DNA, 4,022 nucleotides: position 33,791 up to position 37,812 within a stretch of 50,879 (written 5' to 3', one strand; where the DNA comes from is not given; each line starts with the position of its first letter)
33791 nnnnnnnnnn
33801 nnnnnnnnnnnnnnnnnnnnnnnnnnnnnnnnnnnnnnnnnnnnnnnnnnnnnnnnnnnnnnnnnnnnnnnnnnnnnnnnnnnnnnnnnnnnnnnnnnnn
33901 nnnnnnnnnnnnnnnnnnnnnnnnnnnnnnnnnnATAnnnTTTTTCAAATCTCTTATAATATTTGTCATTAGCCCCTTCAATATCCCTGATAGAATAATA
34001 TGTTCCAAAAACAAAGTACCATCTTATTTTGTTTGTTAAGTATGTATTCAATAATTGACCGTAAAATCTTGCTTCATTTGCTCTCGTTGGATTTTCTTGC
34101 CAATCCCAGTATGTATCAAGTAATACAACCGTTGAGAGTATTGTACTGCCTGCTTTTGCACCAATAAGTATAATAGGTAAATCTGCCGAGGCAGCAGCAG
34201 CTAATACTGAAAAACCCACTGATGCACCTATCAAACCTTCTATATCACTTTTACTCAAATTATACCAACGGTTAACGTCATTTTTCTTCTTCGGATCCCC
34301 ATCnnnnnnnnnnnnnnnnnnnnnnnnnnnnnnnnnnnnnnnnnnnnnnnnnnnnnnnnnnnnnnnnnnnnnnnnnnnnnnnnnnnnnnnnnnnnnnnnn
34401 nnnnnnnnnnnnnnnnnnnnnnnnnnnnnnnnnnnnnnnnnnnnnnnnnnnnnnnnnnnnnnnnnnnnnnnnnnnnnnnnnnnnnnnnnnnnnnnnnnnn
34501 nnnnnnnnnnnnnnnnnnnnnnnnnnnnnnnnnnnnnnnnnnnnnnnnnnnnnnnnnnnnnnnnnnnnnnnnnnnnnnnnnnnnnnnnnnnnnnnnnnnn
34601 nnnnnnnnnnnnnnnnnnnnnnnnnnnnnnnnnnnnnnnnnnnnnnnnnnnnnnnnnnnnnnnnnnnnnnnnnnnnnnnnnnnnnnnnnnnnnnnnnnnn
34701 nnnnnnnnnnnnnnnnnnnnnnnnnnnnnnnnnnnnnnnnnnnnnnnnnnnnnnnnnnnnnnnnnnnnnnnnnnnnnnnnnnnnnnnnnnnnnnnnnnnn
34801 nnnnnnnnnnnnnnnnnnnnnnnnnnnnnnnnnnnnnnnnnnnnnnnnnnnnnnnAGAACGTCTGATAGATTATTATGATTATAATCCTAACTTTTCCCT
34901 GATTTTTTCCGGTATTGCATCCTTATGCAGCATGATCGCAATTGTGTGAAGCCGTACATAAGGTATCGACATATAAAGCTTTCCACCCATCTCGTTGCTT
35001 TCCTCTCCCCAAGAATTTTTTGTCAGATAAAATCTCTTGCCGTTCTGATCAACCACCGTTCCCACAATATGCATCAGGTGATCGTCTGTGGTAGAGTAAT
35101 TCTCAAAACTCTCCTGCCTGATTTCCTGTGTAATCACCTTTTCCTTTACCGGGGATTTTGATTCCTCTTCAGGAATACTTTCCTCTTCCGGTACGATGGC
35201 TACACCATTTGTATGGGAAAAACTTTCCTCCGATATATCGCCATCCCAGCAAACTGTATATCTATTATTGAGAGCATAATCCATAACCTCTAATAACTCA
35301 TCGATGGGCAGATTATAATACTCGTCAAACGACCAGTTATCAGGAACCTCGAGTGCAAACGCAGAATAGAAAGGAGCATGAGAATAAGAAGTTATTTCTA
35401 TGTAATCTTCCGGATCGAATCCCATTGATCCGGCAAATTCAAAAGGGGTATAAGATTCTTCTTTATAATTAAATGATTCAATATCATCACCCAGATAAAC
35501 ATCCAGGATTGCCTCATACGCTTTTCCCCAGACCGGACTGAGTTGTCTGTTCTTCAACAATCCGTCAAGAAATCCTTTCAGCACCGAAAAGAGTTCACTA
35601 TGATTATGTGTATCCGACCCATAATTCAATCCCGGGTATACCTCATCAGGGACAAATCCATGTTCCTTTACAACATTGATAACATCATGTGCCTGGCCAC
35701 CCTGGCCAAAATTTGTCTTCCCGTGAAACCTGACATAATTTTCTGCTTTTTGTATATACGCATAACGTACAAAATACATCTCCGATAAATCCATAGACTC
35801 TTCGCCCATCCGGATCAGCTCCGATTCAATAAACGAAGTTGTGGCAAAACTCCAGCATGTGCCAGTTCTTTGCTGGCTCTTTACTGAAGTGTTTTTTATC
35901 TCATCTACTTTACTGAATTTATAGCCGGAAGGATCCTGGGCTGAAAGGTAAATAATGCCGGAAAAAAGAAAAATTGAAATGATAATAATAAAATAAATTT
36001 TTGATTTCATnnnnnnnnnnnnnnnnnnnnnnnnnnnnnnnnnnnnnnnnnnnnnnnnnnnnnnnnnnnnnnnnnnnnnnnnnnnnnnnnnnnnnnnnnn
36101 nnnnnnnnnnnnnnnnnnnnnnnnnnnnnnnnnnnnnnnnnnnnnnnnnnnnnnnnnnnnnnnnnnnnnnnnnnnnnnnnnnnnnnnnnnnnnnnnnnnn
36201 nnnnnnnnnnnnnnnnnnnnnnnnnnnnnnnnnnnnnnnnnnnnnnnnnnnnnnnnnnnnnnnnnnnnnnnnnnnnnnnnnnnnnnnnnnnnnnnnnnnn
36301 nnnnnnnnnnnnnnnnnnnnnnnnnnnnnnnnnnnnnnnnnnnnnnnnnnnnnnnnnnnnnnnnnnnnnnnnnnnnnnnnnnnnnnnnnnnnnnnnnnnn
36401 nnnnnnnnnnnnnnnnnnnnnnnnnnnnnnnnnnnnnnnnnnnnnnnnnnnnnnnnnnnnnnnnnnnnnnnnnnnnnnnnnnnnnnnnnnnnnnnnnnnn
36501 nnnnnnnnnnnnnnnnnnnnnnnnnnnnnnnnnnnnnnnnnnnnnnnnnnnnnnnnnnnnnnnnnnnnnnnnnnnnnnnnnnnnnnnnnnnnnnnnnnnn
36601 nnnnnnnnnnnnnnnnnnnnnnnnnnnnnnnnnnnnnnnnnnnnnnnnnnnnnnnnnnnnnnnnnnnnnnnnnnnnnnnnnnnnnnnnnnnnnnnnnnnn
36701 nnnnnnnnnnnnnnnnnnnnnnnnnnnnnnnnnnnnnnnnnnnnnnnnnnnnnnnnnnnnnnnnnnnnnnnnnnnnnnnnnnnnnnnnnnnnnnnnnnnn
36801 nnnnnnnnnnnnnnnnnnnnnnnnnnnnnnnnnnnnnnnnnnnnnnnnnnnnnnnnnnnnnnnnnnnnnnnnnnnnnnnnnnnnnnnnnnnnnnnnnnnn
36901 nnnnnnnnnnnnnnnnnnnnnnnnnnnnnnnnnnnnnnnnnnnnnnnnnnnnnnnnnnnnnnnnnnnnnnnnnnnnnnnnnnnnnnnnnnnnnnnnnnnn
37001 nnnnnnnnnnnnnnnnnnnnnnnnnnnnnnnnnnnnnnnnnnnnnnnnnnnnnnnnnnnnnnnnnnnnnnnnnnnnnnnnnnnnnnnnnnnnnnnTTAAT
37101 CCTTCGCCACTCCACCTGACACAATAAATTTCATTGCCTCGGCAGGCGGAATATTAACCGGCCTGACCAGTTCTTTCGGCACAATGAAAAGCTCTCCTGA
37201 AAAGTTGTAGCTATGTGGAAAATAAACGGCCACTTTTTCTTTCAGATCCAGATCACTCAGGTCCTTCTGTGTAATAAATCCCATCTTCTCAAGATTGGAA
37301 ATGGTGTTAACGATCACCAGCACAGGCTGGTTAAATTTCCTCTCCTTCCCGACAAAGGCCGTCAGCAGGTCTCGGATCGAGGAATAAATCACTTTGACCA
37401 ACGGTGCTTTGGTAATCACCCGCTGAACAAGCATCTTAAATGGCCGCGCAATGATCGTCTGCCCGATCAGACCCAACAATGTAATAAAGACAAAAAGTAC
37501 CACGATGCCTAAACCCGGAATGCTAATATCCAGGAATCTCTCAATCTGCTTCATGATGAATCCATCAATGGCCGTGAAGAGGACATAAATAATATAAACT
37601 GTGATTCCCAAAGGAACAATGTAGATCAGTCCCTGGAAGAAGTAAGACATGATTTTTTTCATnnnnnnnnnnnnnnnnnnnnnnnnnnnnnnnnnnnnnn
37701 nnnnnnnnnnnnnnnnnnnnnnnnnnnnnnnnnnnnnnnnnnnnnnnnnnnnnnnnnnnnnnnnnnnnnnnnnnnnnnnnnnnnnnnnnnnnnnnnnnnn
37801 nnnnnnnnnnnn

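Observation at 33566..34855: Orphan Rhs-core tip with an unrecognised, apparently membrane-active C-terminal domain and a coupled AT-rich 3-TM immunity candidate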

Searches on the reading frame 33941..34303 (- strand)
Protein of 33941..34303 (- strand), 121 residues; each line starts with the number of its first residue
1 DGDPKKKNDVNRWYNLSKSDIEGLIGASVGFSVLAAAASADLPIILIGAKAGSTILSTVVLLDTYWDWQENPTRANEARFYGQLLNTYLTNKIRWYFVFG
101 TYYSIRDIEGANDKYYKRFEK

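Call 30: find_homologous_proteins(query=A1, max_evalue=0.01)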
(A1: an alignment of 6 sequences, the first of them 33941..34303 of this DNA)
Query A1 (6 sequences) (121 aa, profile of the alignment): 4 proteins with E <= 0.01 among 7347 candidates.
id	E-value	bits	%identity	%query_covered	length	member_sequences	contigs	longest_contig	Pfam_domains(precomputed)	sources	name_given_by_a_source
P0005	3.6e-52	193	34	94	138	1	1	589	-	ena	-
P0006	2.6e-50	187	34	91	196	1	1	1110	-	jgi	jgi:hypothetical protein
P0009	4.1e-43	164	38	89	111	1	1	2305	-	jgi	jgi:hypothetical protein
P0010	3.0e-26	110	26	89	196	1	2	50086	-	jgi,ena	-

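Call 31: search_solved_structures(query=A1, max_evalue=10, show_alignments=2)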
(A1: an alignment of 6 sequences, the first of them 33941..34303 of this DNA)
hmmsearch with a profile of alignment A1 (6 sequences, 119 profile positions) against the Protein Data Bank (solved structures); distinct sequences matched with E-value up to 10: 0.

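Call 32: search_protein_families(library=pfam, alignment_id=A1, max_evalue=10)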
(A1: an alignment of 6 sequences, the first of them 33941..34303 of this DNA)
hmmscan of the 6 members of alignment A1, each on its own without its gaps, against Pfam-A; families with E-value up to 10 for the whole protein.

A. member 1, window:33941-34303:- (121 aa): 0 families

B. families by the number of members that match (of 6 scanned): 4 families
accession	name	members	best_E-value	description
PF06664.17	WLS-like_TM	2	0.012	Wntless-like, transmembrane domain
PF20398.3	DUF6691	2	0.099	Family of unknown function (DUF6691)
PF12127.13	FloA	1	0.0045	Flotillin-like protein FloA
PF03710.21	GlnE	1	0.26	Glutamate-ammonia ligase adenylyltransferase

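Call 34: find_encoding_contigs(protein=P0010, flank=10000)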
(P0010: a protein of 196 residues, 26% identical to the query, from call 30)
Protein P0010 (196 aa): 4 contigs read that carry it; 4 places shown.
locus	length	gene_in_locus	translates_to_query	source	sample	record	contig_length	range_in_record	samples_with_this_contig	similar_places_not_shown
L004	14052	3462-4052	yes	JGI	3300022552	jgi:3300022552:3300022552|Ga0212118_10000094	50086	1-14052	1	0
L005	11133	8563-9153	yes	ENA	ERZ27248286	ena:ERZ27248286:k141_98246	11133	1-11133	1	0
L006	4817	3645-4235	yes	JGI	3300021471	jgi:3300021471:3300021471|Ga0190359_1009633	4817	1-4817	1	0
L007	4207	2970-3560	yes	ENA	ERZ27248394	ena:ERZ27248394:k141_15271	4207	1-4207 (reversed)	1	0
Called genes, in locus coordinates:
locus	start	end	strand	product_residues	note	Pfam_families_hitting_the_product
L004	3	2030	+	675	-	?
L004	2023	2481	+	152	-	PF22057:BACOVA_00961-like (weak)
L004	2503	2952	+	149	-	PF01551:Peptidase_M23 (weak)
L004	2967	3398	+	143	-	-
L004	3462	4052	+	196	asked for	-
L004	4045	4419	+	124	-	-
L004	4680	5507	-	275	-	PF13276:HTH_21, PF00665:rve, PF24764:rva_4, PF13683:rve_3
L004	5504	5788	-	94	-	PF01527:HTH_Tnp_1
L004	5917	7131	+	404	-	PF17170:DUF5128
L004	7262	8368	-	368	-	PF17170:DUF5128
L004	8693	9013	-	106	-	PF00589:Phage_integrase (weak)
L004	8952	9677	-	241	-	PF13620:CarboxypepD_reg (weak), PF13715:CarbopepD_reg_2, PF07715:Plug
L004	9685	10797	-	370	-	PF00596:Aldolase_II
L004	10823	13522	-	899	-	PF25788:Ig_Rha78A_N, PF08531:Bac_rhamnosid_N, PF05592:Bac_rhamnosid, PF17389:Bac_rhamnosid6H, PF17390:Bac_rhamnosid_C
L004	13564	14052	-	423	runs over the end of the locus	PF06134:RhaA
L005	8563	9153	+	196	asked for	-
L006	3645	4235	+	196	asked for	-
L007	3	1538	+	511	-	?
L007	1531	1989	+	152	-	PF22057:BACOVA_00961-like (weak)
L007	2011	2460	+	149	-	PF01551:Peptidase_M23 (weak)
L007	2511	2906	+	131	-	-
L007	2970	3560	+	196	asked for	-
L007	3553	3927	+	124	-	-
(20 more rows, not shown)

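Call 38: find_encoding_contigs(protein=P0009, flank=5000)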
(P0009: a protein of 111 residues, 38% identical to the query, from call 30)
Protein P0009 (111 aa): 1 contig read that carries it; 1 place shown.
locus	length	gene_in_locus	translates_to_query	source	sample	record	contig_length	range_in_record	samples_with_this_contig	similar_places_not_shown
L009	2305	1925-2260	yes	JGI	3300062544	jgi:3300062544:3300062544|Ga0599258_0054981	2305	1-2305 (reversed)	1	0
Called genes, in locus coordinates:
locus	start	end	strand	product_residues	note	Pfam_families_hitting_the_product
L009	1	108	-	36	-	?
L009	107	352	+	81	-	-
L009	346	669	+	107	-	PF05016:ParE_toxin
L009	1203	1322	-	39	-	-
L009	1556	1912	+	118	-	-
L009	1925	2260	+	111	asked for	-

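Call 52: predict_structure(alignment_id=A4)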
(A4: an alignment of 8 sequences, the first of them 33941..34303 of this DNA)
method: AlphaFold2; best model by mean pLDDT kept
length: 121 residues; sequences in the alignment: 8
mean_pLDDT: 70.9   pTM: 0.61
mean pLDDT of the five models: 70.9, 70.2, 68.3, 67.1, 63.7
residues with pLDDT >= 90: 2; 70-90: 68; 50-70: 36; < 50: 15
segments of 3 or more residues with pLDDT < 50: 1-15
pLDDT, mean of each block of 10 residues (from residue 1): 38 51 62 60 63 77 84 86 88 79 80 83 64
secondary structure, 60 per line:
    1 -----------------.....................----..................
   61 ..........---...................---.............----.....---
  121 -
elements in order: H18-38 H43-70 H74-92 H96-108 H113-117

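Call 55: fold_search(model_id=the predicted structure, library=pdb)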
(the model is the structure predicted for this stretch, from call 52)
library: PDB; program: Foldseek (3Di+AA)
matches with E <= 10: 132; with E <= 0.001: 0
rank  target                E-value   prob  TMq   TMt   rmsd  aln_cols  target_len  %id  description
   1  6w6x_A                9.8e-01  0.41  0.40  0.39   9.0       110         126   13  Crystal Structure of ABLE Apo-protein (released 2020-08-26)
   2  2awc                  1.0e+00  0.35  0.40  0.38   9.2       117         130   10  deoxy-DcrH-Hr (released 2006-08-15)
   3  8tn1_A                1.3e+00  0.51  0.46  0.39  12.6       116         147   10  De novo designed protein binds poly ADP ribose polymerase inhibitors (PARPi) - apo (released 2024-04-24)
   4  2avk                  1.3e+00  0.30  0.40  0.37   9.7       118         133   10  met-azido-DcrH-Hr (released 2006-08-08)
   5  6cfw_C                2.2e+00  0.33  0.42  0.44  10.2        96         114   16  cryoEM structure of a respiratory membrane-bound hydrogenase (released 2018-05-23)
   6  6qb5_B                2.3e+00  0.06  0.21  0.10  11.6       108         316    8  Crystal structure of the N-terminal region of human cohesin subunit STAG1 (released 2019-02-06)
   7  1gqa_A                2.6e+00  0.25  0.40  0.39   6.7       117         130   12  Cytochrome c' from Rhodobacter Spheriodes (released 2002-12-19)
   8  5qst_C                2.6e+00  0.13  0.31  0.14  10.9       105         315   10  PanDDA analysis group deposition -- Crystal Structure of human STAG1 in complex with Z2447286438 (released 2019-08-21)
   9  3umi                  2.7e+00  0.18  0.37  0.27  13.6       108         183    7  X-ray structure of the E2 domain of the human amyloid precursor protein (APP) in complex with zinc (released 2012-01-25)
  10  8e12_B                2.9e+00  0.15  0.31  0.24  12.1       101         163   17  Homotrimeric variant of tcTRP9, BGL14 (released 2023-04-12)
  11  2l6h_MODEL_1_A        3.0e+00  0.33  0.50  0.42   5.8       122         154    9  Fat domain of focal adhesion kinase tethered to LD4 motif of paxillin via GGS linker (released 2012-05-30)
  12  9rgx_B                3.0e+00  0.28  0.40  0.47   4.6        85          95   13  X-ray crystal structure of a de novo designed single-chain antiparallel 3-helix coiled-coil bundle, sc-apCC3-ACW (released 2025-09-03)
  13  9lu9_A                3.0e+00  0.08  0.21  0.14  14.3        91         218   13  The chimeric flagellar motor complex between MotA1B1 from Paenibacillus sp. TCA20 and MotAB from E.coli, state 1 (released 2025-04-09)
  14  9nc9_D                3.2e+00  0.11  0.29  0.06  13.6       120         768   13  Helical assembly of AVAST5 filament (released 2026-02-18)
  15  1wwp_A                3.4e+00  0.21  0.41  0.42   6.8       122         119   11  Crystal structure of ttk003001694 from Thermus Thermophilus HB8 (released 2005-07-12)
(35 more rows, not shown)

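Call 67: fold_search(model_id=the predicted structure, library=viral)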
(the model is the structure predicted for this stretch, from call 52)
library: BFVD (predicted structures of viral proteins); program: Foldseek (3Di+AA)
matches with E <= 10: 258; with E <= 0.001: 0
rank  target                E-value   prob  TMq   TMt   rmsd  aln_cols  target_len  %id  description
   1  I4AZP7                6.2e-01  0.14  0.22  0.24  18.4       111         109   12  (no name in the UniProt tables at hand)
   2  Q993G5                6.6e-01  0.33  0.40  0.08  16.0       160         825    9  C3 [callitrichine gammaherpesvirus 3]
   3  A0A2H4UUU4            9.6e-01  0.33  0.38  0.32  23.0       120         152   12  Uncharacterized protein [Bodo saltans virus]
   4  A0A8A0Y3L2            1.0e+00  0.47  0.40  0.27  10.2       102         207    9  PSS [Fig closterovirus 2]
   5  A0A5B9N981            1.2e+00  0.28  0.37  0.34  17.6       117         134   12  Uncharacterized protein [Klebsiella phage Magnus]
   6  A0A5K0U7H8            1.4e+00  0.20  0.35  0.24  12.2       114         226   10  t-SNARE coiled-coil homology domain-containing protein [Yasminevirus sp. GU-2018]
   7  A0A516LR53            1.4e+00  0.13  0.30  0.29  18.9       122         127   11  (no name in the UniProt tables at hand)
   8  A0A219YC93            1.5e+00  0.28  0.37  0.42   7.4       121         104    8  Uncharacterized protein [Aeromonas phage 65.2]
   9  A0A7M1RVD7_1          1.5e+00  0.23  0.38  0.04  28.0       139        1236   14  DNA helicase [uncultured phage cr118_1]
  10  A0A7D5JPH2            1.7e+00  0.28  0.41  0.35  15.7       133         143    5  (no name in the UniProt tables at hand)
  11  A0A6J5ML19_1          1.7e+00  0.25  0.39  0.04  20.2       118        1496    9  Helicase, C-terminal [uncultured Caudovirales phage]
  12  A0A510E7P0            1.8e+00  0.28  0.39  0.04  21.3       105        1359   10  (no name in the UniProt tables at hand)
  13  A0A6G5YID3            1.8e+00  0.23  0.38  0.23   8.9       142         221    8  (no name in the UniProt tables at hand)
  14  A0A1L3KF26            1.8e+00  0.15  0.31  0.06  22.4       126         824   10  (no name in the UniProt tables at hand)
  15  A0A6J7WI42            1.8e+00  0.12  0.29  0.27   7.8       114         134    9  Uncharacterized protein [uncultured Caudovirales phage]
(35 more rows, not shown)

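Call 76: search_protein_families(library=ncbifam, alignment_id=A4, max_evalue=1)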
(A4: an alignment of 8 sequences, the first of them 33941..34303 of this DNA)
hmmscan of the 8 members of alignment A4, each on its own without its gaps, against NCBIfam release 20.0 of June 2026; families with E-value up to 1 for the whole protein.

A. member 1, window:33941-34303:- (121 aa): 0 families

B. families by the number of members that match (of 8 scanned): 7 families
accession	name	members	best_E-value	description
TIGR03696.1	Rhs_assc_core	1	1e-13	RHS repeat-associated core domain-containing protein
NF010186.0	PRK13665.1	1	0.0057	flotillin-like protein FloA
NF038275.1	Myrrnad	1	0.011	MyrrNad domain-containing protein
NF004435.0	PRK05771.3-4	1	0.037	V-type ATP synthase subunit I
NF001101.0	PRK00134.1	1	0.073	fluoride efflux transporter family protein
NF033634.1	SLATT_1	1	0.17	SLATT domain-containing protein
TIGR03059.1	psaOeuk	1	0.3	photosystem I protein PsaO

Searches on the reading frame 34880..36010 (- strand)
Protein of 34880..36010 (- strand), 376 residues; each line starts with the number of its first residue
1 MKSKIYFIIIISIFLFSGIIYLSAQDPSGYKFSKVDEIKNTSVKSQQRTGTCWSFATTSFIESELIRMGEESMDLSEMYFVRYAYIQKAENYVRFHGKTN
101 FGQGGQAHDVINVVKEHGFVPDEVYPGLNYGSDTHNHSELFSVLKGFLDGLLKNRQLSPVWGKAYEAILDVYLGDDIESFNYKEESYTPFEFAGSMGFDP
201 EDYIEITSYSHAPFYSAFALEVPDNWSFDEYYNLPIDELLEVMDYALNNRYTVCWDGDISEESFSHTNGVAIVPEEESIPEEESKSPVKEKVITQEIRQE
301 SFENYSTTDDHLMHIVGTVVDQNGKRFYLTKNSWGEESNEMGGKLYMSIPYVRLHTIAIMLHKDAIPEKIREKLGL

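Call 4: search_protein_families(library=pfam, proteins=[window:34880-36010:-], max_evalue=1)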
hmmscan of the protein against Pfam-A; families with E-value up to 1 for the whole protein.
window:34880-36010:- (376 aa): 2 families
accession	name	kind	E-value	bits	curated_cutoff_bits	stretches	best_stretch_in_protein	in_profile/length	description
PF03051.21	Peptidase_C1_2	-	7.1e-16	58.5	22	2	181-373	233-423/438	Peptidase C1-like family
PF00112.29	Peptidase_C1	-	3.9e-11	43.9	20.7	2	40-126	14-91/220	Papain family cysteine protease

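Call 5: search_protein_families(library=ncbifam, proteins=[window:34880-36010:-], max_evalue=1)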
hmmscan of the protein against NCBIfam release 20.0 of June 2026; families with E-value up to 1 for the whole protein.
window:34880-36010:- (376 aa): 0 families

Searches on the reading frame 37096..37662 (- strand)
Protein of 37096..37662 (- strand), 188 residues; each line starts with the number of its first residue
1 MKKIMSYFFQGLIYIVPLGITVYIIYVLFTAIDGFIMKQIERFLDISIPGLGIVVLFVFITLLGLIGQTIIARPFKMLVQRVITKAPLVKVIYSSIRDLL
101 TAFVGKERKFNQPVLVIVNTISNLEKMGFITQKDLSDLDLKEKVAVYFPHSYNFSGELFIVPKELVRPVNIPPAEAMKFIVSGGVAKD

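Call 71: search_protein_families(library=pfam, proteins=[window:37096-37662:-], max_evalue=0.00001)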
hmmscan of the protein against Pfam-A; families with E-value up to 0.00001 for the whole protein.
window:37096-37662:- (188 aa): 1 family
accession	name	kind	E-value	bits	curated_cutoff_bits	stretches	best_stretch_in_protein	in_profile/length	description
PF04367.18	DUF502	-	1.6e-23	83.1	23.8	1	54-156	1-107/107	Protein of unknown function (DUF502)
